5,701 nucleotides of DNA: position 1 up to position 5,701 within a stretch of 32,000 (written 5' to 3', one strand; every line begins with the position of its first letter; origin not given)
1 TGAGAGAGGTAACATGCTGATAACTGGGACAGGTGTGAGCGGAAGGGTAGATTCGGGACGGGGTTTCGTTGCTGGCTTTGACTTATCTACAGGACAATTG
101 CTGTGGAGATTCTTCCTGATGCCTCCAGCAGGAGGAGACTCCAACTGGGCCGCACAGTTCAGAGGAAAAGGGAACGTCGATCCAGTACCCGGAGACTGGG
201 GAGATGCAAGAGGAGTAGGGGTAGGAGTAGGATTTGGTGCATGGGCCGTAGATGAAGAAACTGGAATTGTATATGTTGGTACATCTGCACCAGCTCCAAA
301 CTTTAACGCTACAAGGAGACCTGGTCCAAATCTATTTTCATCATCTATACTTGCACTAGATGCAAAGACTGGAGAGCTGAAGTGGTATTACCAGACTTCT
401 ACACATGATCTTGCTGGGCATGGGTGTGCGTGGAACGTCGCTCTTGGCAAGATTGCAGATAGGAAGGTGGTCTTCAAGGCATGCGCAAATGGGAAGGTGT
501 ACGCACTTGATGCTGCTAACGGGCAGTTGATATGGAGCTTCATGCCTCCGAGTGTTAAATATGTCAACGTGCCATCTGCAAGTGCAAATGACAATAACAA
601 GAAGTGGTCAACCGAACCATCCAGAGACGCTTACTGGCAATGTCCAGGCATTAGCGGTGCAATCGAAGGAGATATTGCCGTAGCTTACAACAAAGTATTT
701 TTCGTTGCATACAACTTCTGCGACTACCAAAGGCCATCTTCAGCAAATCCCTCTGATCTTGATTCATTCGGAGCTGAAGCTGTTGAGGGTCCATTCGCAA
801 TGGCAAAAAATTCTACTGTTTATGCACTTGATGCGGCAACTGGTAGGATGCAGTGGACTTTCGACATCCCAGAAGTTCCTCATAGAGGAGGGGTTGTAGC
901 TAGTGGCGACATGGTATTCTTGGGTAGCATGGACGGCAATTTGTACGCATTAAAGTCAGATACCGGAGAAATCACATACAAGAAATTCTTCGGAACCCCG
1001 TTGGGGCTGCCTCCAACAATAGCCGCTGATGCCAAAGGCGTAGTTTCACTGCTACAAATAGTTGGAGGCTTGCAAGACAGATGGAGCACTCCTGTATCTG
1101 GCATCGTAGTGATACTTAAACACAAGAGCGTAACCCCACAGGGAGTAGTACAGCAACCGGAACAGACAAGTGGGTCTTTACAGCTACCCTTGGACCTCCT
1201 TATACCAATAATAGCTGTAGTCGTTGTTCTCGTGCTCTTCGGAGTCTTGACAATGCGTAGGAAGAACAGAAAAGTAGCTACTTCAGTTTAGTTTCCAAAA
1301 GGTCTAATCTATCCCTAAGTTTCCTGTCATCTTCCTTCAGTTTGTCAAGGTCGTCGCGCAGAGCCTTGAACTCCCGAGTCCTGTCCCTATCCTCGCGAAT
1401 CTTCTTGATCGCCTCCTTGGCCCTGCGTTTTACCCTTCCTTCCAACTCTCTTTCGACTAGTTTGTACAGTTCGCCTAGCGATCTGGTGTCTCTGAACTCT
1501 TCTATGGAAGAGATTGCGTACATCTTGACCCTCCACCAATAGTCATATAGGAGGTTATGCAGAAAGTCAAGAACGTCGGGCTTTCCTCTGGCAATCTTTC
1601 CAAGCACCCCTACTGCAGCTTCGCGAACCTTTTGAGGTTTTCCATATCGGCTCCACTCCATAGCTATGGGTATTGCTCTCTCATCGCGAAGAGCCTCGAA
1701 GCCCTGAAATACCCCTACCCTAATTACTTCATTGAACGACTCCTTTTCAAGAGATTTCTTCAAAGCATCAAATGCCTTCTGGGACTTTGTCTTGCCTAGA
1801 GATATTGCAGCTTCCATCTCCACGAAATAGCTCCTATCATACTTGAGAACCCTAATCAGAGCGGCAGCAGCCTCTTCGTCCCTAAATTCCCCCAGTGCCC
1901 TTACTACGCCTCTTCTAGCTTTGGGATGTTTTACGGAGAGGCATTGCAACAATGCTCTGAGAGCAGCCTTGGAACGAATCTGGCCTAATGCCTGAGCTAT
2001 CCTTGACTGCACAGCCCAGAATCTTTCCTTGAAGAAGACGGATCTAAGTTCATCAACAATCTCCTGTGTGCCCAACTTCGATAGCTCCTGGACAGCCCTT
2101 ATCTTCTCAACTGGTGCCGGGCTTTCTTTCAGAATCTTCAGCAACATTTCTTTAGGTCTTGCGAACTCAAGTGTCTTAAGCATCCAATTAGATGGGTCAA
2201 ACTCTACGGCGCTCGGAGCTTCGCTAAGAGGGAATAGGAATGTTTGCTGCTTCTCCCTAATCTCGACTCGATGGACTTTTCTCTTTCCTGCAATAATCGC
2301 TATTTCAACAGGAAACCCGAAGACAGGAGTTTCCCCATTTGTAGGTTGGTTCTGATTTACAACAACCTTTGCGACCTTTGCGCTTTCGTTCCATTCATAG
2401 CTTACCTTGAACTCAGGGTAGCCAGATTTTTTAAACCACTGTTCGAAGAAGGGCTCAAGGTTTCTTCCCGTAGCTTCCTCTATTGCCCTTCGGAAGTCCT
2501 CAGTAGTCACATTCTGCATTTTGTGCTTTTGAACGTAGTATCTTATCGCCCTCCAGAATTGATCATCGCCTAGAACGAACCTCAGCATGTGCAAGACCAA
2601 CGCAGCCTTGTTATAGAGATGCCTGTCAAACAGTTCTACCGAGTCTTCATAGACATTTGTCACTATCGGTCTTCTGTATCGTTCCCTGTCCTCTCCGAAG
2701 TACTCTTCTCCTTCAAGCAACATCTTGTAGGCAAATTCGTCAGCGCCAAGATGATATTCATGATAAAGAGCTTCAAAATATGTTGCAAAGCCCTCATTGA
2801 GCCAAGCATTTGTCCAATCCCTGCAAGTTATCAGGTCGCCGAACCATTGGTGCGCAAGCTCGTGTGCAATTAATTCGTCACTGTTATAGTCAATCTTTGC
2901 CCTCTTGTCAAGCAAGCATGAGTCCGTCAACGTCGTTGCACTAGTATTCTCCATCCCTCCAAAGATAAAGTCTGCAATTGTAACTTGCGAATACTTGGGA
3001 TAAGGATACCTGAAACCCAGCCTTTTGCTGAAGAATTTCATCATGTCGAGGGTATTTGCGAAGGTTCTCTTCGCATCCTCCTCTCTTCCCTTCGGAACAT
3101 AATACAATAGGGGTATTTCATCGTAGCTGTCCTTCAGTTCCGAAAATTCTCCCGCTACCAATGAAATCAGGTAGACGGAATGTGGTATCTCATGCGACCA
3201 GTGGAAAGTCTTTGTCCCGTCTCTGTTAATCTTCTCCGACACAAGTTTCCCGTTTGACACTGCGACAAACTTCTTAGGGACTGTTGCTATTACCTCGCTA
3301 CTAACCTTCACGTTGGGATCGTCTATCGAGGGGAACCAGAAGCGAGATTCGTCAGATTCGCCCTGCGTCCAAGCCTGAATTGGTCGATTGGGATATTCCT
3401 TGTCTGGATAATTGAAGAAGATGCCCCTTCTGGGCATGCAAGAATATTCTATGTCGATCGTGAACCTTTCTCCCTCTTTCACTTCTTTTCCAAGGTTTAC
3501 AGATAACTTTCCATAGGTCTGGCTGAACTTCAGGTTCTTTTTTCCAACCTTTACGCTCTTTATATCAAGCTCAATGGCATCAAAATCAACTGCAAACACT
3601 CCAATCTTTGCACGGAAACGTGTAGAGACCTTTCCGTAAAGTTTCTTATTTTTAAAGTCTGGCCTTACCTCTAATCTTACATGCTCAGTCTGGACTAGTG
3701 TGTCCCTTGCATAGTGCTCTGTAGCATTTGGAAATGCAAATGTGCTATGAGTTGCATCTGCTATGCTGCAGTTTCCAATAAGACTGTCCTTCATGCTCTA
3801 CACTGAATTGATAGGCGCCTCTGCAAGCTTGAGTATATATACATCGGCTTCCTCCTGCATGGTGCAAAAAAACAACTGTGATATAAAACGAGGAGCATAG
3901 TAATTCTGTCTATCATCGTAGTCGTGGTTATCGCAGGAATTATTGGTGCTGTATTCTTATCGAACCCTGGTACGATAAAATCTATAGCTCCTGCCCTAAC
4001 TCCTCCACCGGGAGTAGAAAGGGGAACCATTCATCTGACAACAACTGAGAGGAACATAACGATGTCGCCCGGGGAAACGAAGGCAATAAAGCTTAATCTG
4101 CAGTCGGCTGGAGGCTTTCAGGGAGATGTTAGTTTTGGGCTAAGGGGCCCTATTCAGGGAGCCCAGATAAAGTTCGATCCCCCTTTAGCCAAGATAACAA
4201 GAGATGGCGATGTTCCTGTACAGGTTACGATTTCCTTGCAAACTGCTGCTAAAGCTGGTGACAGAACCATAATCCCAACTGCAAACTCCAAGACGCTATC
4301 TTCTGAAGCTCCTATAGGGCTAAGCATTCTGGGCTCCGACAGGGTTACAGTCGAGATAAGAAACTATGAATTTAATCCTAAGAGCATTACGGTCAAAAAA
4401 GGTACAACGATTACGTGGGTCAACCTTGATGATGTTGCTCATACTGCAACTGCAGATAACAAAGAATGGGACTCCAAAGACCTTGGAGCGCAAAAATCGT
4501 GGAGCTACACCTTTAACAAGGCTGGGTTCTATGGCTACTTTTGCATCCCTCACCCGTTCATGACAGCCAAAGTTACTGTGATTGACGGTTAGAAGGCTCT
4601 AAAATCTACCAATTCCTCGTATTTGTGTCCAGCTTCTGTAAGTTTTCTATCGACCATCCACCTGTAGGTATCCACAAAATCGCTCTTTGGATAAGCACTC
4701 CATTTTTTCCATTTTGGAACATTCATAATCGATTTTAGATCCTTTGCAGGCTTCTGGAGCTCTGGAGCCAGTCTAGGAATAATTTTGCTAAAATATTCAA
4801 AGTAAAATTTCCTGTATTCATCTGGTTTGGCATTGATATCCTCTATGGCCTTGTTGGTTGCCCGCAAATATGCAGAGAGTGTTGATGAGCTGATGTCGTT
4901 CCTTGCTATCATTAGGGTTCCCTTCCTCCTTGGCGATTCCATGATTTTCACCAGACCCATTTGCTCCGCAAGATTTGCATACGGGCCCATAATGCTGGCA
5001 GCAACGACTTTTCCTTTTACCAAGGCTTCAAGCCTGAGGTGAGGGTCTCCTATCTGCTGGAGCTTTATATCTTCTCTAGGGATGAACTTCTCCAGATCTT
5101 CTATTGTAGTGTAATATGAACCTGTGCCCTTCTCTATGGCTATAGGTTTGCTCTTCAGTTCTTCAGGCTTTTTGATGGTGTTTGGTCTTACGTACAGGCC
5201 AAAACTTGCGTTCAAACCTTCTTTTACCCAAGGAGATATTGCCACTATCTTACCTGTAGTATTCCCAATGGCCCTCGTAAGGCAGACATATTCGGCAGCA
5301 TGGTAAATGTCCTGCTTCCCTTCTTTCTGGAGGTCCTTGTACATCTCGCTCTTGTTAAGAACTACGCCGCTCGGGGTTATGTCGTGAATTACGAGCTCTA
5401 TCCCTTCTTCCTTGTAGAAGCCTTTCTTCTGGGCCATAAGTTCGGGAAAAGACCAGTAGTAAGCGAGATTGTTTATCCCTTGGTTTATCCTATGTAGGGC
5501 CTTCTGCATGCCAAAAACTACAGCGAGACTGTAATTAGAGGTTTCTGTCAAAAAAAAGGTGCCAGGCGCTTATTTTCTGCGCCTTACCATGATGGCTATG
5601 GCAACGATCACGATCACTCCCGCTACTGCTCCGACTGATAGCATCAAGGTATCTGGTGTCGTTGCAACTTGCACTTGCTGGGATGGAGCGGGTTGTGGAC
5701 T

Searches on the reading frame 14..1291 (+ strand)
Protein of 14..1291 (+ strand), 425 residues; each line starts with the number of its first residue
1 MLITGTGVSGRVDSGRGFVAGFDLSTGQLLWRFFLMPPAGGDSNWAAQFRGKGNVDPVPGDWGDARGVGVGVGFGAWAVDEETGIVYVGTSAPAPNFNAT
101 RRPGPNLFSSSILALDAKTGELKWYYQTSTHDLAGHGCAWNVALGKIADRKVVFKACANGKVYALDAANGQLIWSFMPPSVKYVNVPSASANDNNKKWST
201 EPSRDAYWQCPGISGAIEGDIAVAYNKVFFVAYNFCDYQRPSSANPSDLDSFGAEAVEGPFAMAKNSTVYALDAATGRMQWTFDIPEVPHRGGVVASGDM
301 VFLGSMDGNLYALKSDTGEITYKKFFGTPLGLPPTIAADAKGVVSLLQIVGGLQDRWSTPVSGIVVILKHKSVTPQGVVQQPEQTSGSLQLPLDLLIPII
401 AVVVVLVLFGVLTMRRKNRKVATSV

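Call 26: search_protein_families(library=pfam, proteins=[window:14-1291:+], max_evalue=0.001)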
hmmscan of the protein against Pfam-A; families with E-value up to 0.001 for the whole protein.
window:14-1291:+ (425 aa): 4 families
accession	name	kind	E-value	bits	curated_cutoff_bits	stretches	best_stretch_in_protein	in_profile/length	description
PF01011.28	PQQ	-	3.2e-31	109.2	26.7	1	11-202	184-358/595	Glucose/ethanol/alcohol dehydrogenase, beta-propeller domain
PF13360.13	PQQ_2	-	6.4e-22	78.8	27.6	2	17-175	3-143/233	Outer membrane protein assembly factor BamB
PF13570.13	Beta-prop_ACSF4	-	9.2e-13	48.7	133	1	267-338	71-143/329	Beta-alanine-activating enzyme, beta-propeller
PF25292.1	Beta-prop_CGLA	-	2.8e-06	27.5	26.8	0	153-186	47-79/316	Lambda-carrageenase beta-propeller domain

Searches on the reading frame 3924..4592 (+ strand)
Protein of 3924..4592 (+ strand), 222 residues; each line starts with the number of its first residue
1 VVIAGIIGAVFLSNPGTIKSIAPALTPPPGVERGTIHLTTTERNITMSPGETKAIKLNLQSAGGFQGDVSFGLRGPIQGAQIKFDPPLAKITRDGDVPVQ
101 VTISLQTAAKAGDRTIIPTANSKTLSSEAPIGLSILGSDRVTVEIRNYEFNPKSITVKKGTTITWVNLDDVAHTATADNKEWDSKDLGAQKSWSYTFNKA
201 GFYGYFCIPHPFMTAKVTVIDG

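Call 26: search_protein_families(library=pfam, proteins=[window:3924-4592:+], max_evalue=0.001)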
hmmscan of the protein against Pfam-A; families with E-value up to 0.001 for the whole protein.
window:3924-4592:+ (222 aa): 2 families
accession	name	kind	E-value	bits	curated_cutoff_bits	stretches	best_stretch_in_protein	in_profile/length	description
PF00127.26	Copper-bind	-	1.6e-13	51.3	21.2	1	141-219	5-98/99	Copper binding proteins, plastocyanin/azurin family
PF13473.12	Cupredoxin_1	-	2.3e-09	37.6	27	1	138-219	20-104/104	Cupredoxin-like domain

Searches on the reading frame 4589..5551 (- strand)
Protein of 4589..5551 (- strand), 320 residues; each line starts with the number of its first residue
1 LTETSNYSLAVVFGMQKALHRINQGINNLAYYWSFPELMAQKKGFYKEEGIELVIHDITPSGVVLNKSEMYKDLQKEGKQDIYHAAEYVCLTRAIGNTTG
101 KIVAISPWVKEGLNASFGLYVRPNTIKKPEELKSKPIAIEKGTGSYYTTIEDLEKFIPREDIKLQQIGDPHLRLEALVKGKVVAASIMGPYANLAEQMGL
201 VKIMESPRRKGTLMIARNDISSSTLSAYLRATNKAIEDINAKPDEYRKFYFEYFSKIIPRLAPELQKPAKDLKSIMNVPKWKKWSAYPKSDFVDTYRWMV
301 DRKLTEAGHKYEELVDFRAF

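Call 26: search_protein_families(library=pfam, proteins=[window:4589-5551:-], max_evalue=0.001)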
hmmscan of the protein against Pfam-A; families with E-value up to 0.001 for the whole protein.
window:4589-5551:- (320 aa): 1 family
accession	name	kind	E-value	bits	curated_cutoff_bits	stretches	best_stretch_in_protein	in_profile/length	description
PF09084.16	NMT1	-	2.8e-06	27.8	20.5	1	36-245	6-215/216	NMT1/THI5 like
